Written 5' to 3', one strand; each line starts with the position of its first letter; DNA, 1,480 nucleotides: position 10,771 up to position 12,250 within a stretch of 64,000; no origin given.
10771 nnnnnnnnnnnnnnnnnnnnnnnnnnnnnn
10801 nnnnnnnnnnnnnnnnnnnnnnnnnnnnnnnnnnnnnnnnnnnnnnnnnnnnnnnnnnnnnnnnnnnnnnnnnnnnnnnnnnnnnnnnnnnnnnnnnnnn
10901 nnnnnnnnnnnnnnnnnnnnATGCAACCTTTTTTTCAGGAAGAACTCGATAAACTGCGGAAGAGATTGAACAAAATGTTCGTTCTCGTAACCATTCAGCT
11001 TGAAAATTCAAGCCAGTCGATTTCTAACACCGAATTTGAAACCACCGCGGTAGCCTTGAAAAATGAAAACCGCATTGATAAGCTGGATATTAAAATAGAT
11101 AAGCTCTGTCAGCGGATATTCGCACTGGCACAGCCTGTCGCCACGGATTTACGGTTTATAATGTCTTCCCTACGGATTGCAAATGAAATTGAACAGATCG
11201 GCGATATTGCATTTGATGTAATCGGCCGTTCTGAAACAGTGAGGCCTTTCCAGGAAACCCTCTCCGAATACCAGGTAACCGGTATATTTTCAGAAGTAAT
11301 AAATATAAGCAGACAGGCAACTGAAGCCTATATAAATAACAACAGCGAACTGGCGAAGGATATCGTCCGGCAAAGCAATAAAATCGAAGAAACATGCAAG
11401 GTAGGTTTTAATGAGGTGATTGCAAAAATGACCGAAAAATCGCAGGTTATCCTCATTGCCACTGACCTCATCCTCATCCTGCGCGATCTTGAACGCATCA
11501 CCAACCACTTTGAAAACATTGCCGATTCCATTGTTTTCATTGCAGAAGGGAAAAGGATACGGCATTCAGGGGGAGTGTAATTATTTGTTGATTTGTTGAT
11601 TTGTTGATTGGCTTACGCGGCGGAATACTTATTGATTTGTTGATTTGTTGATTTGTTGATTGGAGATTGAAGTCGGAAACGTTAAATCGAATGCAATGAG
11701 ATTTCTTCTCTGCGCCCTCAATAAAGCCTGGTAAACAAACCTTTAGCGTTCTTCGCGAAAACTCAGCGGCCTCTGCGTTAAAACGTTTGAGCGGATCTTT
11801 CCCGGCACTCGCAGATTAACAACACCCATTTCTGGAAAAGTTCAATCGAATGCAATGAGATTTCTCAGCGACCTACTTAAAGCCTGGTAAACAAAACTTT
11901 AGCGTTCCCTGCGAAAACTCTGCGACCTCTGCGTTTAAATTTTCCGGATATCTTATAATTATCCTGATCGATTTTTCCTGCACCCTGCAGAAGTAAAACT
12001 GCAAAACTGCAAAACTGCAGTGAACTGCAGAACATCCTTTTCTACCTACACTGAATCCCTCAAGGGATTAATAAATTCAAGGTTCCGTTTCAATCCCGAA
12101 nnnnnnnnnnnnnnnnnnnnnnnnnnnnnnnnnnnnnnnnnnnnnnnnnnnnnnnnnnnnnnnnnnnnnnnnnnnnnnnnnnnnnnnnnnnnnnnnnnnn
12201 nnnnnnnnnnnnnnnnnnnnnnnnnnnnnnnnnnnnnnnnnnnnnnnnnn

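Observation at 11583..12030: Two unrelated convergent gene pairs share one composite, non-coding intergenic cassette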

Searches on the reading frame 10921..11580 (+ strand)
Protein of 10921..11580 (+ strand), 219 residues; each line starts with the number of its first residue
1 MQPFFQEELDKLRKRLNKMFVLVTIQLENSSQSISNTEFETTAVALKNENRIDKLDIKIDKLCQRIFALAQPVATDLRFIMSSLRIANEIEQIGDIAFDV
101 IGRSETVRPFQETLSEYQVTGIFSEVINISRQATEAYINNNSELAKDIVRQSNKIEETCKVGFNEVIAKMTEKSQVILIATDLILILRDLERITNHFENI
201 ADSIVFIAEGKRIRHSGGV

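Call 29: find_encoding_contigs(protein=window:10921-11580:+, flank=3000, max_places=6)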
Protein window:10921-11580:+ (219 aa): 2 contigs read that carry it; 2 places shown.
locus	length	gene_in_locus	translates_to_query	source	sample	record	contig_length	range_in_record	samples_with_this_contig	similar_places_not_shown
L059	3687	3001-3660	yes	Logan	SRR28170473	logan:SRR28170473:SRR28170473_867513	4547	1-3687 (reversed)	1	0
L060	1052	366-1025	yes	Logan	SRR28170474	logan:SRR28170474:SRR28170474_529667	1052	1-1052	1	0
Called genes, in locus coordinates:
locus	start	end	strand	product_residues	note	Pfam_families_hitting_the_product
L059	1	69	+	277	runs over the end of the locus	PF01547:SBP_bac_1 (faint), PF12849:PBP_like_2, PF13531:SBP_bac_11 (faint), PF12727:PBP_like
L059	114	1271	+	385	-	PF00528:BPD_transp_1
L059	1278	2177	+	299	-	PF00528:BPD_transp_1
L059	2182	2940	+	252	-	PF02463:SMC_N, PF00005:ABC_tran, PF13304:AAA_21 (weak)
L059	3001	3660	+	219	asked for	PF01895:PhoU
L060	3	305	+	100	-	?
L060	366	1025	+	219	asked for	PF01895:PhoU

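Call 30: find_homologous_proteins(query=window:10921-11577:+, max_evalue=1e-40)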
Query window:10921-11577:+ (219 aa): 247 proteins with E <= 1e-40 among 535 candidates; the best 120 are listed.
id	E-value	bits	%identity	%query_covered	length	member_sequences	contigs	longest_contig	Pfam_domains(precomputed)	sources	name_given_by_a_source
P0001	1.9e-131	454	100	100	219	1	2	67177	PF01895.25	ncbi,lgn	-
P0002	7.2e-119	413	91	99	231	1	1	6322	PF01895.25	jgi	jgi:phosphate transport system protein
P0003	1.6e-117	408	89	99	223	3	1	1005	PF01895.25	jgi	-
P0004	4.2e-117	407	89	100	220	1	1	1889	PF01895.25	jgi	jgi:phosphate transport system protein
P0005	9.8e-116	402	89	100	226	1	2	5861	PF01895.25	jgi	jgi:phosphate transport system protein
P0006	1.0e-115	402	89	99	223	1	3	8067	PF01895.25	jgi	jgi:phosphate transport system protein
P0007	3.2e-113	394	88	99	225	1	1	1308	PF01895.25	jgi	jgi:phosphate transport system protein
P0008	6.5e-113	393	87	99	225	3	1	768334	PF01895.25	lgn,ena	-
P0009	4.1e-112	391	85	99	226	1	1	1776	PF01895.25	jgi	jgi:phosphate transport system protein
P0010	1.4e-110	386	84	100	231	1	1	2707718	PF01895.25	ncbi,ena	-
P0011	1.2e-109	383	83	100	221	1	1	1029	PF01895.25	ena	-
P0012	9.0e-109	380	82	99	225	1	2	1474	PF01895.25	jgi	jgi:phosphate transport system protein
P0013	2.1e-107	375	82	99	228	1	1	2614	PF01895.25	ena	-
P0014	2.3e-107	375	82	100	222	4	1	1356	PF01895.25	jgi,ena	-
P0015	4.4e-107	374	79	99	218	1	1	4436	PF01895.25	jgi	-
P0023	1.8e-103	362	80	98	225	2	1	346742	PF01895.25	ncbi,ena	-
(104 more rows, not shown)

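Call 31: find_encoding_contigs(protein=P0008, flank=3000, max_places=1)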
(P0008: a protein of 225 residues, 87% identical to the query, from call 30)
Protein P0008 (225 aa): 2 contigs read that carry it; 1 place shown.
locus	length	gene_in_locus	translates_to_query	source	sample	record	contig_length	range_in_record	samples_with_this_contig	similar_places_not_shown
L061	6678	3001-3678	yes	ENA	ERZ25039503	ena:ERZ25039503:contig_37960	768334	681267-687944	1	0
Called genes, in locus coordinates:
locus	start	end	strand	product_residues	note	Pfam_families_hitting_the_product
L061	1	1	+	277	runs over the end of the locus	PF12849:PBP_like_2, PF13531:SBP_bac_11 (weak), PF12727:PBP_like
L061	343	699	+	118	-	-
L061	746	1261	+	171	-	PF00528:BPD_transp_1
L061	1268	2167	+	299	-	PF00528:BPD_transp_1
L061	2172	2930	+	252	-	PF00005:ABC_tran, PF02463:SMC_N, PF13304:AAA_21 (weak)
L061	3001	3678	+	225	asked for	PF01895:PhoU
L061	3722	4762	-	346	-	PF08331:QueG_DUF1730, PF00037:Fer4 (faint), PF13237:Fer4_10 (faint), PF12838:Fer4_7 (weak), PF13484:Fer4_16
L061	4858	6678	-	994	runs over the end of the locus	PF04760:IF2_N, PF00009:GTP_EFTU, PF01926:MMR_HSR1, PF22042:EF-G_D2, PF11987:IF-2, PF03144:GTP_EFTU_D2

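Call 32: find_encoding_contigs(protein=P0010, flank=3000, max_places=1)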
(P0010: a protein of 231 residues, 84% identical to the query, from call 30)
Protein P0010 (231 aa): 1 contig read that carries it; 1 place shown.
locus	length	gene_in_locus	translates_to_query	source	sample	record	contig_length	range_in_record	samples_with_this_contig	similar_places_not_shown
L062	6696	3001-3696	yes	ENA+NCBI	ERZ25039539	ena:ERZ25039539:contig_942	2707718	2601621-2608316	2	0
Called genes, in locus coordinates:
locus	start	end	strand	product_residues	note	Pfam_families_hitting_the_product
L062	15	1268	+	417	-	PF00528:BPD_transp_1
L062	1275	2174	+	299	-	PF00528:BPD_transp_1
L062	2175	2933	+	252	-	PF02463:SMC_N, PF00005:ABC_tran, PF13304:AAA_21 (weak)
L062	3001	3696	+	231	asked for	PF01895:PhoU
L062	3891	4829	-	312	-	PF08331:QueG_DUF1730, PF00037:Fer4 (faint), PF12838:Fer4_7 (faint), PF13237:Fer4_10 (faint), PF13484:Fer4_16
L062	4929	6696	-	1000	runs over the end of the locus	PF04760:IF2_N, PF00009:GTP_EFTU, PF01926:MMR_HSR1, PF22042:EF-G_D2, PF11987:IF-2, PF03144:GTP_EFTU_D2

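Call 33: find_encoding_contigs(protein=P0006, flank=3000, max_places=2)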
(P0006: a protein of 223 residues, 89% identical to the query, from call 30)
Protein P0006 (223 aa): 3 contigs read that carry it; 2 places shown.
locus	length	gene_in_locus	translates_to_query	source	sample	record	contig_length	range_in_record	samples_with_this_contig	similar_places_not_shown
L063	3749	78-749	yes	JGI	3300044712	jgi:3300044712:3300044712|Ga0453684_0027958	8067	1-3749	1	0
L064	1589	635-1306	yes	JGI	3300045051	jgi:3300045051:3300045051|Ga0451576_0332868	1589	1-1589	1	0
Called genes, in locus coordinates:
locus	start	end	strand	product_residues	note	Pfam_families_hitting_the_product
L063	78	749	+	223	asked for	PF01895:PhoU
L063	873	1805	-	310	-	PF08331:QueG_DUF1730, PF13187:Fer4_9 (faint), PF00037:Fer4 (faint), PF13237:Fer4_10 (faint), PF12838:Fer4_7 (faint), PF13484:Fer4_16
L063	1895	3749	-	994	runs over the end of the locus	PF04760:IF2_N, PF00009:GTP_EFTU, PF01926:MMR_HSR1, PF22042:EF-G_D2, PF11987:IF-2, PF03144:GTP_EFTU_D2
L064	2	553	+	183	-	?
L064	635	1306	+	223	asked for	PF01895:PhoU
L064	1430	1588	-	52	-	?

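Call 34: find_encoding_contigs(protein=P0023, flank=3000, max_places=1)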
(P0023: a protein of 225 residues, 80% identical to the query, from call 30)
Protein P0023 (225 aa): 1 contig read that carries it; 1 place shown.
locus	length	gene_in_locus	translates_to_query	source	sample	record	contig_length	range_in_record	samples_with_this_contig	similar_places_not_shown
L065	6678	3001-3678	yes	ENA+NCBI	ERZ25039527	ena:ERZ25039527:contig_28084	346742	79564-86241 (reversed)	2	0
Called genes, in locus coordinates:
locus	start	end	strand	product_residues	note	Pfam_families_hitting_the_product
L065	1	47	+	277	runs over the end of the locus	PF12849:PBP_like_2, PF01547:SBP_bac_1 (faint), PF12727:PBP_like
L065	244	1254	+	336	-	PF00528:BPD_transp_1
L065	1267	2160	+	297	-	PF00528:BPD_transp_1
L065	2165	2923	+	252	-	PF02463:SMC_N, PF00005:ABC_tran, PF13304:AAA_21 (weak)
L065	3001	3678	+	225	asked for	PF01895:PhoU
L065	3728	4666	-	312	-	PF08331:QueG_DUF1730, PF13484:Fer4_16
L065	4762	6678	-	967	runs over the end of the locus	PF04760:IF2_N, PF00009:GTP_EFTU, PF01926:MMR_HSR1, PF22042:EF-G_D2, PF11987:IF-2, PF03144:GTP_EFTU_D2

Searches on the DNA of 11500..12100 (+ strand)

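Call 11: search_rna_families(source=window, start=11500, end=12100, threshold=evalue, max_evalue=10)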
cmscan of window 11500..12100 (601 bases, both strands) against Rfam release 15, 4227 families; matches with E-value up to 10: 5.
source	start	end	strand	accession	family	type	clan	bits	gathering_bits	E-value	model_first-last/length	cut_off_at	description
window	11960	12081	+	RF02168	PVT1_5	Gene; lncRNA;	-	16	60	4.1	1-133/133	no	Pvt1 oncogene conserved region 5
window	11967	12084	-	RF00396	SNORA13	Gene; snRNA; snoRNA; HACA-box;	CL00028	15.7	53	5.6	1-134/134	no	Small nucleolar RNA SNORA13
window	11967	12037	-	RF01914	mir-932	Gene; miRNA;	-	15.5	54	1.7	1-76/76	no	mir-932 microRNA precursor family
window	12052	12069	-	RF01338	CRISPR-DR25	Gene; CRISPR;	CL00014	14.9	36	8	6-23/25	no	CRISPR RNA direct repeat element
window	11502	11519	+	RF01977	HOTAIRM1_3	Gene; lncRNA;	-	11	37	5.5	42-59/59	no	HOX antisense intergenic RNA myeloid 1 conserved region 3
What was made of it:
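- On Any Rfam RNA family: An E<=10 scan of 11500-12100 gave only noise hits of 16 bits or less (call 11).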

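Call 76: search_dna_similar(query=window:11662-12035:+, collection=plasmids, mode=distant, max_evalue=0.001, max_rows=5)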
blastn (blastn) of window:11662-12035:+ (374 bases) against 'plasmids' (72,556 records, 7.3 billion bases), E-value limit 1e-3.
No match.

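Call 77: search_dna_similar(query=window:11662-12035:+, collection=phages, mode=distant, max_evalue=0.001, max_rows=5)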
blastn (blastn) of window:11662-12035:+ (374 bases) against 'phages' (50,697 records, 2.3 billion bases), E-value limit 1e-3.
No match.
